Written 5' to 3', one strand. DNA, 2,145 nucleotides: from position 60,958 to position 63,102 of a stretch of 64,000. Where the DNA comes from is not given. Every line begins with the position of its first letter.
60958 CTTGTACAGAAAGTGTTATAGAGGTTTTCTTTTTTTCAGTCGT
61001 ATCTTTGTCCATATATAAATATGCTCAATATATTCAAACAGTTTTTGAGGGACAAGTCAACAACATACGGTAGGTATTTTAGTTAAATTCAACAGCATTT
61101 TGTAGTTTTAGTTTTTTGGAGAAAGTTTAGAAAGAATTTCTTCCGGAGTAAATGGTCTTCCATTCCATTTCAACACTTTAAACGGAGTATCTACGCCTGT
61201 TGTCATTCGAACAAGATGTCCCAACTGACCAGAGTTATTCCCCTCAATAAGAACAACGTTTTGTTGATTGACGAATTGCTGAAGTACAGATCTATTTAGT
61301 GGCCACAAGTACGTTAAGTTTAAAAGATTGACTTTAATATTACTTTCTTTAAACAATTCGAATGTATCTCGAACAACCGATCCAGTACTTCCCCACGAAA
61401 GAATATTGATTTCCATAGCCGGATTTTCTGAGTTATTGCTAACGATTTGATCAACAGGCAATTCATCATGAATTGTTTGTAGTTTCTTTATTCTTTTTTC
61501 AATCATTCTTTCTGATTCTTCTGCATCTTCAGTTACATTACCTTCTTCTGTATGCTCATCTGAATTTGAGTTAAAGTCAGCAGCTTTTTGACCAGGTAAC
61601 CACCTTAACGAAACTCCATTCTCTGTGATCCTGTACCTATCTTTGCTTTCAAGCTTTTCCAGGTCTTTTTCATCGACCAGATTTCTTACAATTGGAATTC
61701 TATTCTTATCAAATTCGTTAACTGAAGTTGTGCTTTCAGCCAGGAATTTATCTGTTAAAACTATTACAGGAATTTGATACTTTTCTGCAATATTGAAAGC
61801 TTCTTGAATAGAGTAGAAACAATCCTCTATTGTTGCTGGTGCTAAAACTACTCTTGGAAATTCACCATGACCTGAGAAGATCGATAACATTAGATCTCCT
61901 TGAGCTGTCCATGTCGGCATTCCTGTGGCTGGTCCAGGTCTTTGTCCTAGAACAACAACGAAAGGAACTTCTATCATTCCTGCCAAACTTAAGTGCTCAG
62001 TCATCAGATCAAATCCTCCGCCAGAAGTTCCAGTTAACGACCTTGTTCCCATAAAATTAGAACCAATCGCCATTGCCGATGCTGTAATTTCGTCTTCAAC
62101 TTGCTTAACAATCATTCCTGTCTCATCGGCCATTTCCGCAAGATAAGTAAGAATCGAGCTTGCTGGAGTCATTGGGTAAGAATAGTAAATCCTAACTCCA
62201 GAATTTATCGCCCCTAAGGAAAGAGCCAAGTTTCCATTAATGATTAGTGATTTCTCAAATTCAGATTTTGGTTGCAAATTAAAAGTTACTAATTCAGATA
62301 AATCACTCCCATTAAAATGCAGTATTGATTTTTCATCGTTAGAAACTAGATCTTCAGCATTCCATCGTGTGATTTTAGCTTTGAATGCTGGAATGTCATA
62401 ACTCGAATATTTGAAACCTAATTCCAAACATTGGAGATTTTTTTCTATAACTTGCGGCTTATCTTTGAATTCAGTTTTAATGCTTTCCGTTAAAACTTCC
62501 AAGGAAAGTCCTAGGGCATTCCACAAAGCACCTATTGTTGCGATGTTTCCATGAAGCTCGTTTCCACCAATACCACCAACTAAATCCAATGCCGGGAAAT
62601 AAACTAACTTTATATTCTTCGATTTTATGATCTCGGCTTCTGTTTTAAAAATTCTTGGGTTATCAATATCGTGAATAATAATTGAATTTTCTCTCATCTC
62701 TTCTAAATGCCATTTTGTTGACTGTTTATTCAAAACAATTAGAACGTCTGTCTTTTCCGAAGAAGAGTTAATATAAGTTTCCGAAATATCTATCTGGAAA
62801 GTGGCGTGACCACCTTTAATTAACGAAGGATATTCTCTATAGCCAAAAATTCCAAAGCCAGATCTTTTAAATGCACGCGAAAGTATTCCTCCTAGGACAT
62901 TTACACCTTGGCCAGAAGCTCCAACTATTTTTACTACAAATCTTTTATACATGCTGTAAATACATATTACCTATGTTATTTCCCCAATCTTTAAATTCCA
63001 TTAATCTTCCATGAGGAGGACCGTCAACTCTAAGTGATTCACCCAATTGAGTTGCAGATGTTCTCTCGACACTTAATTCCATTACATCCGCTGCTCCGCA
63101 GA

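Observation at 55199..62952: korA and korB split by insertion of a 4.7-kb tail-fibre-like gene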

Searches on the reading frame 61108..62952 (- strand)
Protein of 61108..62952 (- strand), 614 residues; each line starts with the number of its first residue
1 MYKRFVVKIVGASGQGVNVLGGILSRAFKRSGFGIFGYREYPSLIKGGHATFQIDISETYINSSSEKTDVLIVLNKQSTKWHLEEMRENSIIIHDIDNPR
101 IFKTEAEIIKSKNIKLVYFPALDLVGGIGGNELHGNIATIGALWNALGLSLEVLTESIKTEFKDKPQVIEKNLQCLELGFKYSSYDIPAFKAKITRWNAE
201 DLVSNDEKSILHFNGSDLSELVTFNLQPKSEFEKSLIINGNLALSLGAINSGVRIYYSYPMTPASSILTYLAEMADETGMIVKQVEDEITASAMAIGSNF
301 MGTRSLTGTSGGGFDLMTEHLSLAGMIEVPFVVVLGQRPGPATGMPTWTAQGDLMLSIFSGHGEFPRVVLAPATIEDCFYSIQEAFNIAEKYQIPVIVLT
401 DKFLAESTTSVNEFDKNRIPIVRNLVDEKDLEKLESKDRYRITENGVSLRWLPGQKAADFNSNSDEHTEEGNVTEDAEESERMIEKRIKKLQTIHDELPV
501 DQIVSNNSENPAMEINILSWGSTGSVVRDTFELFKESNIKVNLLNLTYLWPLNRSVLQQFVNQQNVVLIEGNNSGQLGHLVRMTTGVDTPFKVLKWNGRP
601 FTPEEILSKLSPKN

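Call 3: search_protein_families(library=pfam, proteins=[window:61108-62952:-], max_evalue=0.01)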
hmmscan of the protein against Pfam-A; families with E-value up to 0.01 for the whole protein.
window:61108-62952:- (614 aa): 4 families
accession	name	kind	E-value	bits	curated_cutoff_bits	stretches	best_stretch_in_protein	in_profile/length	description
PF01855.24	POR_N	-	1.9e-54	185.3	27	1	247-485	2-230/231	Pyruvate flavodoxin/ferredoxin oxidoreductase, thiamine diP-bdg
PF01558.24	POR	-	1.9e-31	110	27.4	1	14-180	2-172/173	Pyruvate ferredoxin/flavodoxin oxidoreductase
PF17147.9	PFOR_II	-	8.1e-05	23.4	27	1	514-606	2-102/102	Pyruvate:ferredoxin oxidoreductase core domain II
PF02780.25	Transketolase_C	-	0.0028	18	25.9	1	513-574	10-71/124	Transketolase, C-terminal domain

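Call 9: find_homologous_proteins(query=window:61108-62952:-, max_evalue=1e-30)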
Query window:61108-62952:- (614 aa): 5194 proteins with E <= 1e-30 among 8000 candidates; the best 120 are listed.
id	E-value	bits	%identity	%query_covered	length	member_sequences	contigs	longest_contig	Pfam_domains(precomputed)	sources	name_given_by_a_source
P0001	0.0e+0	1373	100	100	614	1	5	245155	PF01558.26,PF01855.25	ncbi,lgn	-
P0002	7.9e-280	947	67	99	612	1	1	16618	PF01558.26,PF01855.25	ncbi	-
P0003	4.1e-261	886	64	99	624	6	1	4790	PF01558.26,PF01855.25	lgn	-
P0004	2.6e-260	883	64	99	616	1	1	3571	PF01558.26,PF01855.25,PF17147.10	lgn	-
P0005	6.4e-260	882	63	100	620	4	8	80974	PF01558.26,PF01855.25,PF17147.10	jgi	jgi:2-oxoglutarate ferredoxin oxidoreductase subunit alpha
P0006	1.8e-258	877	63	100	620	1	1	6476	PF01558.26,PF01855.25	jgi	jgi:2-oxoglutarate ferredoxin oxidoreductase subunit alpha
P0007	2.2e-224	764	56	100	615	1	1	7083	PF01558.26,PF01855.25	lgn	-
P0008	3.1e-222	757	56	99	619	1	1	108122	PF01558.26,PF01855.25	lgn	-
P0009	5.7e-222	756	56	100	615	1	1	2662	PF01558.26,PF01855.25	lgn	-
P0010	3.5e-220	750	56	99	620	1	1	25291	PF01558.26,PF01855.25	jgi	-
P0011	6.3e-217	740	54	100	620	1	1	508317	PF01558.26,PF01855.25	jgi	-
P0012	2.3e-216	738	53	99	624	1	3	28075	PF01558.26,PF01855.25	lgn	-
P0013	2.9e-216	738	56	99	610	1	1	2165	PF01558.26,PF01855.25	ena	-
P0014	9.3e-215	733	55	99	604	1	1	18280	PF01558.26,PF01855.25,PF02780.26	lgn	-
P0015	1.2e-212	726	53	99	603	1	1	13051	PF01558.26,PF01855.25,PF02776.24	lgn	-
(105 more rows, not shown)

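Call 10: find_encoding_contigs(protein=P0002, flank=10000, max_places=3)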
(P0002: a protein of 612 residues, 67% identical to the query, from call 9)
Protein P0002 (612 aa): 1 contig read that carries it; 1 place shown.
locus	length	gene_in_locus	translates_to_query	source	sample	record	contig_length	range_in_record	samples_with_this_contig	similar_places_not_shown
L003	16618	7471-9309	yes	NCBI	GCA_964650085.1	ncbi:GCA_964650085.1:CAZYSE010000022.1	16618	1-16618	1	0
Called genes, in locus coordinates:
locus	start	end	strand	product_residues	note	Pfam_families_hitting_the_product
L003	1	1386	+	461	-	?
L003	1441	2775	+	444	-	-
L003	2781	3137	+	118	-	-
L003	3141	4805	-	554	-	-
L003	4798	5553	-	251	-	PF06966:DUF1295, PF02544:Steroid_dh (weak), PF04191:PEMT (weak)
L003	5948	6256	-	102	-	PF00313:CSD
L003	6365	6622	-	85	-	-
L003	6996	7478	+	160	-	PF00258:Flavodoxin_1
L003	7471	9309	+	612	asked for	PF01558:POR, PF01855:POR_N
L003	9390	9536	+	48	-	-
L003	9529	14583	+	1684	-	PF13884:Peptidase_S74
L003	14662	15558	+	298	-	PF02775:TPP_enzyme_C, PF12367:PFO_beta_C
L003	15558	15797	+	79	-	PF01541:GIY-YIG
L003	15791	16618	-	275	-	?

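Call 11: find_encoding_contigs(protein=P0005, flank=10000, max_places=3)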
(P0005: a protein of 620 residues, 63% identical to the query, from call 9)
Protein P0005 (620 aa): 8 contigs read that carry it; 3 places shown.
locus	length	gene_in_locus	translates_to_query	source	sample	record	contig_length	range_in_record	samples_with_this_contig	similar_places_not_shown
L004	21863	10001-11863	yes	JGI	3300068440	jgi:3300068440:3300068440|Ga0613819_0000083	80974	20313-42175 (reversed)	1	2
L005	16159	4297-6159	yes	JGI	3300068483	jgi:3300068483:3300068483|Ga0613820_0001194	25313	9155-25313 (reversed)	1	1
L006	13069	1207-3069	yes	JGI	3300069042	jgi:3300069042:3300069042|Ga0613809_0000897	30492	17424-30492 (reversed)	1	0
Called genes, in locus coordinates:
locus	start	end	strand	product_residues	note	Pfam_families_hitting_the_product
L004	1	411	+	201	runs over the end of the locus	-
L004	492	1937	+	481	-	PF01406:tRNA-synt_1e (faint), PF09334:tRNA-synt_1g, PF00133:tRNA-synt_1 (weak), PF08264:Anticodon_1 (weak)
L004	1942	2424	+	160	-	PF02600:DsbB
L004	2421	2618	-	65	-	-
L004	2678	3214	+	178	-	-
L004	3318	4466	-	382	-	-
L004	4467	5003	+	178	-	PF01625:PMSR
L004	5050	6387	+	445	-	-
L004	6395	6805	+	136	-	-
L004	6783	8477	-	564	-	PF13231:PMT_2 (weak)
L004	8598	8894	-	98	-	PF00313:CSD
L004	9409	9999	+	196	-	PF00258:Flavodoxin_1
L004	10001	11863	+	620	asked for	PF01558:POR, PF01855:POR_N, PF17147:PFOR_II (weak)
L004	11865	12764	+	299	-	PF02775:TPP_enzyme_C, PF12367:PFO_beta_C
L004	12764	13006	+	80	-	PF01541:GIY-YIG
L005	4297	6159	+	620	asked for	PF01558:POR, PF01855:POR_N, PF17147:PFOR_II (weak)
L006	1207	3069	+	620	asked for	PF01558:POR, PF01855:POR_N, PF17147:PFOR_II (weak)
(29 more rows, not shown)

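Call 12: find_encoding_contigs(protein=P0008, flank=10000, max_places=3)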
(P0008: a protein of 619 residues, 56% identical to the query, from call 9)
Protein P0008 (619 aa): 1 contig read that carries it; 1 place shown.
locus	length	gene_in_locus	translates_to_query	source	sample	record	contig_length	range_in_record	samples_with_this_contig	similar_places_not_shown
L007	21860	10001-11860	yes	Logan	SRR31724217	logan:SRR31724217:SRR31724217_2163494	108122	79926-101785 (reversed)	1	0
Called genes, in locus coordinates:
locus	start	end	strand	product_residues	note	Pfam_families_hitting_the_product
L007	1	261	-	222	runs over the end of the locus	PF01746:tRNA_m1G_MT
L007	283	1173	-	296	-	PF01904:DUF72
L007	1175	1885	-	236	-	-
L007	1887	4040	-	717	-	PF00580:UvrD-helicase, PF01443:Viral_helicase1 (faint), PF13245:AAA_19, PF13604:AAA_30 (faint), PF13087:AAA_12 (faint), PF13361:UvrD_C, PF13538:UvrD_C_2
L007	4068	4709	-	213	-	-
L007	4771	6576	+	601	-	PF01841:Transglut_core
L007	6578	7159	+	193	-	-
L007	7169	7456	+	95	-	PF14117:DUF4287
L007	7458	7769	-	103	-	PF13376:OmdA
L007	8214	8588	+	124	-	PF01042:Ribonuc_L-PSP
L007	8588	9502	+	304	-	PF18723:HMUDK_hel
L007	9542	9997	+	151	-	PF00258:Flavodoxin_1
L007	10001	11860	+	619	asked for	PF01558:POR, PF01855:POR_N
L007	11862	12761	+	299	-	PF02775:TPP_enzyme_C, PF12367:PFO_beta_C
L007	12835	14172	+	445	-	PF04932:Wzy_C (weak)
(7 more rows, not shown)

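Call 15: find_related_loci(query=A1, collection=genome_contigs, flank=10000)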
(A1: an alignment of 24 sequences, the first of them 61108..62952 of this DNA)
Query A1 (614 aa) in genome_contigs; peptide patterns used: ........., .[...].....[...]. (x = any residue, [..] = any of these).
326 stretches matched a pattern; 322 encode a relative of the query (tblastn E <= 1e-3); the best 80 are kept; 80 distinct loci.
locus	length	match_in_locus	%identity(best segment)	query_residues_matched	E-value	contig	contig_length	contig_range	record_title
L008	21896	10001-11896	51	4-614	0e+0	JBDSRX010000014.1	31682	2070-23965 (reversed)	MAG: Candidatus Dojkabacteria bacterium isolate cluster1_bin.520 k127_7068192, whole genome shotgun sequence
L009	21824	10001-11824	54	1-613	0e+0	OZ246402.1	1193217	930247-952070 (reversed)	MAG: uncultured Candidatus Saccharibacteria bacterium isolate SRP286056_co1_47 genome assembly, chromosome: 1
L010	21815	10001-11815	53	4-610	0e+0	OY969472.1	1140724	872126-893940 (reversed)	MAG: uncultured bacterium isolate MFD02416.bin.c.3 genome assembly, chromosome: 1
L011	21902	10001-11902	53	1-610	0e+0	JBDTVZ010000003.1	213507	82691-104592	MAG: Candidatus Dojkabacteria bacterium isolate cluster3_bin.8 NODE_49_length_213507_cov_12.071313, whole genome shotgun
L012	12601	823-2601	54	16-613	0e+0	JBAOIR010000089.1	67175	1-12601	MAG: Microthrixaceae bacterium isolate AS_Ams2_Bin48 np3_contig_13510, whole genome shotgun sequence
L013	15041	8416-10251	51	1-610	0e+0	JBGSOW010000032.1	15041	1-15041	MAG: Candidatus Dojkabacteria bacterium isolate JTS-AC29 k141_1042003, whole genome shotgun sequence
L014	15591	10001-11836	52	4-614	0e+0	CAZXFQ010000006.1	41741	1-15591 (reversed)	MAG TPA_asm: uncultured Candidatus Saccharibacteria bacterium isolate SRP128246_co1_381 genome assembly, contig: NODE_12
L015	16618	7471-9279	67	1-606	0e+0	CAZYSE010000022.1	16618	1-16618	MAG TPA_asm: uncultured Candidatus Saccharibacteria bacterium isolate SRP286056_co1_293 genome assembly, contig: NODE_42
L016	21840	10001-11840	67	1-610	0e+0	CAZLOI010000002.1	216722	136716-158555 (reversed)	MAG TPA_asm: uncultured Candidatus Saccharibacteria bacterium isolate binchicken_co179_42 genome assembly, contig: NODE_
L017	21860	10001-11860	44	1-614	1e-172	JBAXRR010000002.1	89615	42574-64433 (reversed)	MAG: bacterium isolate ELA588 MAG588_2, whole genome shotgun sequence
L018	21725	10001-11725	45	4-614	2e-167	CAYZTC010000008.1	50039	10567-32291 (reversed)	MAG TPA_asm: uncultured Candidatus Saccharibacteria bacterium isolate SRP068000_co1_121 genome assembly, contig: NODE_58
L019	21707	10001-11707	46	3-608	4e-165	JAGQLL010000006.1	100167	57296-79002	MAG: Candidatus Dojkabacteria bacterium isolate HKST-UBA15 2011-04-20_1_(paired)_contig_78689, whole genome shotgun sequ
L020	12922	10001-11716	44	4-606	2e-164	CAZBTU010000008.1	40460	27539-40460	MAG TPA_asm: uncultured Pseudomonadales bacterium isolate SRP286056_co2_100 genome assembly, contig: NODE_1196_length_40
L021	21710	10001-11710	43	4-608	2e-163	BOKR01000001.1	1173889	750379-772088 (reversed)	MAG: Patescibacteria group bacterium BroJett025 DNA, sequence1, whole genome shotgun sequence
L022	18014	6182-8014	42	4-610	2e-163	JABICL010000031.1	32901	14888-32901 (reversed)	MAG: Candidatus Peribacteria bacterium isolate SI048_bin5 k141_1365508, whole genome shotgun sequence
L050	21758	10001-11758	41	4-610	1e-153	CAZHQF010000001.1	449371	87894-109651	MAG TPA_asm: uncultured Candidatus Peribacteria bacterium isolate SRP342105_co2_105 genome assembly, contig: NODE_5_leng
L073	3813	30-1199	57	236-610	6e-153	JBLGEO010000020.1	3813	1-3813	MAG: Candidatus Dojkabacteria bacterium isolate cluster3_bin.91 cluster3_bin.91_NODE_148728, whole genome shotgun sequen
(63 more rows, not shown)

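Call 38: find_encoding_contigs(protein=P0003, flank=5000, max_places=2)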
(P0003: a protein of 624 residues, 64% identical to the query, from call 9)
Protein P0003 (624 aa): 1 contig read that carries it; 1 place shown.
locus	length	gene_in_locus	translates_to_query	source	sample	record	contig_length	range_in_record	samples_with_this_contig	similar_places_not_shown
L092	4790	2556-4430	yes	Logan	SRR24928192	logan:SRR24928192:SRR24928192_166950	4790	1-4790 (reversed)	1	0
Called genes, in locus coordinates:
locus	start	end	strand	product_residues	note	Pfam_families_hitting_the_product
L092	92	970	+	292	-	-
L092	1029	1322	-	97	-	PF00313:CSD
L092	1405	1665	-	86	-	-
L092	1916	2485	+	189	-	PF00258:Flavodoxin_1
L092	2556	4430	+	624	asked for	PF01558:POR, PF01855:POR_N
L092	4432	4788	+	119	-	?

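Call 41: search_protein_families(library=ncbifam, proteins=[window:61108-62952:-], max_evalue=0.001)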
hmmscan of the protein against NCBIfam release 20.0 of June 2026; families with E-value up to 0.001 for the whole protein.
window:61108-62952:- (614 aa): 17 families
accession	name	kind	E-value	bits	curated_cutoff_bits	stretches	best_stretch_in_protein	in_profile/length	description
TIGR03710.1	OAFO_sf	subfamily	2.5e-174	581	482.75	2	225-609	183-560/561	2-oxoacid:acceptor oxidoreductase subunit alpha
NF041170.1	Oxoac_fdxalpha_Archa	equivalog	3.6e-129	431.9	800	2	227-608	226-617/636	2-oxoacid:ferredoxin oxidoreductase subunit alpha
NF006412.0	PRK08659.1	equivalog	1.2e-76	258.3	411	1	234-611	4-374/378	2-oxoacid:acceptor oxidoreductase subunit alpha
NF007206.0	PRK09627.1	equivalog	5.4e-59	200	579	1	235-610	3-372/375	2-oxoglutarate synthase subunit alpha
NF005507.0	PRK07119.1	subfamily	1.2e-51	175.7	399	2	234-413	3-182/352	3-methyl-2-oxobutanoate dehydrogenase subunit VorB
TIGR03336.1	IOR_alpha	equivalog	9.3e-21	73.8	650.9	1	238-569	5-284/595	indolepyruvate ferredoxin oxidoreductase subunit alpha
NF006232.0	PRK08366.1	equivalog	7e-16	57.8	646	1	237-580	9-333/394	2-ketoisovalerate ferredoxin oxidoreductase subunit alpha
NF040682.1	PorA_Arch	equivalog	7.5e-14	51.4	550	1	237-570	5-319/387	pyruvate synthase subunit PorA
NF007201.0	PRK09622.1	equivalog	5.5e-11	42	590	1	230-409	5-182/405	2-oxoacid:ferredoxin oxidoreductase subunit alpha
NF045764.1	PhenlGlyoxDHPadG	equivalog_domain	4.3e-10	38.7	700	1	234-415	1-181/398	NADH-dependent phenylglyoxylate dehydrogenase subunit alpha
NF006233.0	PRK08367.1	equivalog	2.4e-09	36.5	625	1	237-572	6-322/394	pyruvate ferredoxin oxidoreductase subunit alpha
NF006323.0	PRK08537.1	equivalog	2e-08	33.8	235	1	6-183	4-178/181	2-oxoacid:ferredoxin oxidoreductase subunit gamma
TIGR02175.1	PorC_KorC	subfamily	3.3e-07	30.3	81.1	1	7-182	4-174/177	2-oxoacid:acceptor oxidoreductase, gamma subunit, pyruvate/2-ketoisovalerate family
NF005322.0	PRK06853.1-2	equivalog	4.8e-07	29.7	237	1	4-183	5-193/197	indolepyruvate oxidoreductase subunit beta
NF006211.0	PRK08338.1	equivalog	2.2e-06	27.3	239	1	7-97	3-94/170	2-oxoacid:ferredoxin oxidoreductase subunit gamma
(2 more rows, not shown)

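Call 65: list_cluster_members(proteins=[P0001, P0121, P0122])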
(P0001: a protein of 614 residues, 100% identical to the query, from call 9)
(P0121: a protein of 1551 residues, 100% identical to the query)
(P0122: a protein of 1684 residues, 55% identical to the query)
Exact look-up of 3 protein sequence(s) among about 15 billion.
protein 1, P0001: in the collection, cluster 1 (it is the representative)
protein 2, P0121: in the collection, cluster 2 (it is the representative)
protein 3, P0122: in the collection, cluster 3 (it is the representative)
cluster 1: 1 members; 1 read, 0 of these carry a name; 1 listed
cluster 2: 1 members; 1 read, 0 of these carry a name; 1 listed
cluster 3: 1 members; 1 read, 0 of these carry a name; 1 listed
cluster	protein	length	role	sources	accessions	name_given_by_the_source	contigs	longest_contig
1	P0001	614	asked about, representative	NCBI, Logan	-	-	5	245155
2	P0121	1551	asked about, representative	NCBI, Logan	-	-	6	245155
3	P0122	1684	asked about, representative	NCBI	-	-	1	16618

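Call 70: search_protein_families(library=pfam, proteins=[L010:11851-12174:+, L073:1220-1444:+, L050:11776-12768:+, L009:11732-12232:+], max_evalue=0.01)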
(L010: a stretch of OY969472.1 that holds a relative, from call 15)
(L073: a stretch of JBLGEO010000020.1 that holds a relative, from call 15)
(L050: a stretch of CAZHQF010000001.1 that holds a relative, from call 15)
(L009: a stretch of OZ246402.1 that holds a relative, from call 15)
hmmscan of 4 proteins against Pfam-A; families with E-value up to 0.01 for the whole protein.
L010:11851-12174:+ (107 aa): 1 family
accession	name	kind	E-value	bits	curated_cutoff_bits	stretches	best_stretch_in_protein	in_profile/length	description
PF08016.18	PKD_channel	-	0.0046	16.9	22.4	1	17-94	139-215/225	Polycystin cation channel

L073:1220-1444:+ (74 aa): 0 families

L050:11776-12768:+ (330 aa): 1 family
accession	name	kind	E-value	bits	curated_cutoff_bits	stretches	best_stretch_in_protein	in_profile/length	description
PF00395.25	SLH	-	1.8e-20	73.1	20.8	2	96-136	2-43/44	S-layer homology domain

L009:11732-12232:+ (166 aa): 1 family
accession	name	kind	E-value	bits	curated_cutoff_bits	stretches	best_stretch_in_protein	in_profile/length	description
PF00293.34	NUDIX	-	6.9e-20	71.9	21.1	1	42-160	5-132/134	NUDIX domain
